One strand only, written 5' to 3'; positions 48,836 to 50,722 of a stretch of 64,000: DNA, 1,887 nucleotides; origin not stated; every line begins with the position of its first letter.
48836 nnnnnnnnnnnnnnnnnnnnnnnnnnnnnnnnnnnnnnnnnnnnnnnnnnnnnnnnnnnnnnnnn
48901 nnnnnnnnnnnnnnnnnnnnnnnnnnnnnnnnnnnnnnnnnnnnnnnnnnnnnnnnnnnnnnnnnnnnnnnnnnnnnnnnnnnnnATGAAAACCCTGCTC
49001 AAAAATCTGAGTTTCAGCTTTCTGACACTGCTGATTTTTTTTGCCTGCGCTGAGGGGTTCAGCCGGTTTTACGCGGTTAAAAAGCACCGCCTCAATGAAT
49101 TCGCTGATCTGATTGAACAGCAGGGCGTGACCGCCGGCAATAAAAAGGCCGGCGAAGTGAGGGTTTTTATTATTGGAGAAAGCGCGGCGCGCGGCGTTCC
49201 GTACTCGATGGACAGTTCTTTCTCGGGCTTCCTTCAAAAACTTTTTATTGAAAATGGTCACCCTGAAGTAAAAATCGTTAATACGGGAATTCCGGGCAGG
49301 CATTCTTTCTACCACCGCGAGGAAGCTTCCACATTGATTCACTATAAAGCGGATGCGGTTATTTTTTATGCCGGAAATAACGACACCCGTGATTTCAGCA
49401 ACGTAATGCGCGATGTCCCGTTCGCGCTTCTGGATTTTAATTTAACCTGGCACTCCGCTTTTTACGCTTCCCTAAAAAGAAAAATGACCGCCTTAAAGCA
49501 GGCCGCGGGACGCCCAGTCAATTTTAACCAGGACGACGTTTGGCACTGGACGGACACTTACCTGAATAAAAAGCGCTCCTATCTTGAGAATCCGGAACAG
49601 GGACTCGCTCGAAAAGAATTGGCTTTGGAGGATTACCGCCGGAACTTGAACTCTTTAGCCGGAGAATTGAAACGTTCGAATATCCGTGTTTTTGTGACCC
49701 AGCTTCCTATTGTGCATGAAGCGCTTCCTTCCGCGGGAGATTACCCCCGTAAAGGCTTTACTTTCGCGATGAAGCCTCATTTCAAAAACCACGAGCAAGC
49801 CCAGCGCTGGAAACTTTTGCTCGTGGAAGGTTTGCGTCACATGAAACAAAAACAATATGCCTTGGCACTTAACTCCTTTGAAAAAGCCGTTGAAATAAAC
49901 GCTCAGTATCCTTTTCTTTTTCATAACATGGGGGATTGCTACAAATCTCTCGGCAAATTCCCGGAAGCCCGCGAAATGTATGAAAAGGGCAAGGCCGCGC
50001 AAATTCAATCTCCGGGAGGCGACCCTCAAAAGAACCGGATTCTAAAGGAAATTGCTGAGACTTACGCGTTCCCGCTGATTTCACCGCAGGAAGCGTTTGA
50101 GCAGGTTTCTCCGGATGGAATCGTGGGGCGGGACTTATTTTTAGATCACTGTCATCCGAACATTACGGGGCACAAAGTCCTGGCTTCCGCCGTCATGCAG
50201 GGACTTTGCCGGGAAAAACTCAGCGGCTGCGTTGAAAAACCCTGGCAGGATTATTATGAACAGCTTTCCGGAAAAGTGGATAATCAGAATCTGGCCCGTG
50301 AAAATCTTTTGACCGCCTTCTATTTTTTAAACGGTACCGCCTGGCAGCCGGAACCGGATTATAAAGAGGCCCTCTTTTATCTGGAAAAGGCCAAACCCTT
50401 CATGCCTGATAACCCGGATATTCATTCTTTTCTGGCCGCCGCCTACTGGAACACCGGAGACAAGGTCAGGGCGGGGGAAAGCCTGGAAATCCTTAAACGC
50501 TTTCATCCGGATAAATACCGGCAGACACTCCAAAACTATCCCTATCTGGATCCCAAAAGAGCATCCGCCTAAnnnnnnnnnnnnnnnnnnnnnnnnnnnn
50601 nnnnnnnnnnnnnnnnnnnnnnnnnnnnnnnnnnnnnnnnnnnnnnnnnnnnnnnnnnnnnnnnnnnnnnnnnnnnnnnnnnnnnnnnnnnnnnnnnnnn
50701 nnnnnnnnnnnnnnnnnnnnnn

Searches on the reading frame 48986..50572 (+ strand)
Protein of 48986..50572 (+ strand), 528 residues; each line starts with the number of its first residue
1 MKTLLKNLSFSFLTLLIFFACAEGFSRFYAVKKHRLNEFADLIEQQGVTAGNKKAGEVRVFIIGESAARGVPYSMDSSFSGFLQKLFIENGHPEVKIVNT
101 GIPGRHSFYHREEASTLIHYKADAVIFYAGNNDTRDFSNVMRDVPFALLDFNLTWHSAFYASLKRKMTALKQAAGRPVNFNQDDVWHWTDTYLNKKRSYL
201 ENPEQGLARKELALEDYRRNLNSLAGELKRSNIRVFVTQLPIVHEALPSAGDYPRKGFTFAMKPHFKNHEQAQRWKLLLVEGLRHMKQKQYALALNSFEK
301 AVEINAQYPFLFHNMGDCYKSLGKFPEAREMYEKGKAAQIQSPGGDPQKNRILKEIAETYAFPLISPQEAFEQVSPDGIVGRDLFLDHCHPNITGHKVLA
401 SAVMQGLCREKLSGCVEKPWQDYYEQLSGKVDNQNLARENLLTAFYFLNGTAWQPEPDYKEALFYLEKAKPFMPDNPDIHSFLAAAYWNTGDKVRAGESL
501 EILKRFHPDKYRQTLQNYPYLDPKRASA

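Call 9: search_protein_families(library=pfam, proteins=[window:48986-50572:+], max_evalue=0.001)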
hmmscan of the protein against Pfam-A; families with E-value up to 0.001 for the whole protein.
window:48986-50572:+ (528 aa): 12 families
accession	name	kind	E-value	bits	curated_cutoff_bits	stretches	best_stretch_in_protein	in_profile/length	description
PF14559.12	TPR_19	-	6e-12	46.1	25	2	286-338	2-54/68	Tetratricopeptide repeat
PF07719.23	TPR_2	-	1.1e-10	41.3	27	0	277-305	3-31/34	Tetratricopeptide repeat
PF13414.12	TPR_11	-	3.3e-10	39.9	26.8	1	282-323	1-42/42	TPR repeat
PF00515.34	TPR_1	-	1e-09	38.2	27.8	0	312-334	4-26/34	Tetratricopeptide repeat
PF13424.12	TPR_12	-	9.7e-09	35.7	30.1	1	285-335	13-71/77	Tetratricopeptide repeat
PF13472.12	Lipase_GDSL_2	-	7.3e-08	33.6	32.9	1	63-140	2-75/178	GDSL-like Lipase/Acylhydrolase family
PF13181.12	TPR_8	-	2.1e-06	27.9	25.7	0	312-334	4-26/34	Tetratricopeptide repeat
PF12895.13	ANAPC3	-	7.4e-05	23.4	27.2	0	458-498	4-44/82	Anaphase-promoting complex, cyclosome, subunit 3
PF13431.12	TPR_17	-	0.00045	20.7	24.4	0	298-330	2-34/34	Tetratricopeptide repeat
PF00657.28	Lipase_GDSL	-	0.00047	20.8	23.6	0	208-403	101-208/208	GDSL-like Lipase/Acylhydrolase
PF13174.12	TPR_6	-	0.00065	20.6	26.3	0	314-334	5-25/33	Tetratricopeptide repeat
PF13176.12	TPR_7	-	0.00091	19.6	27.9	0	312-334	2-24/36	Tetratricopeptide repeat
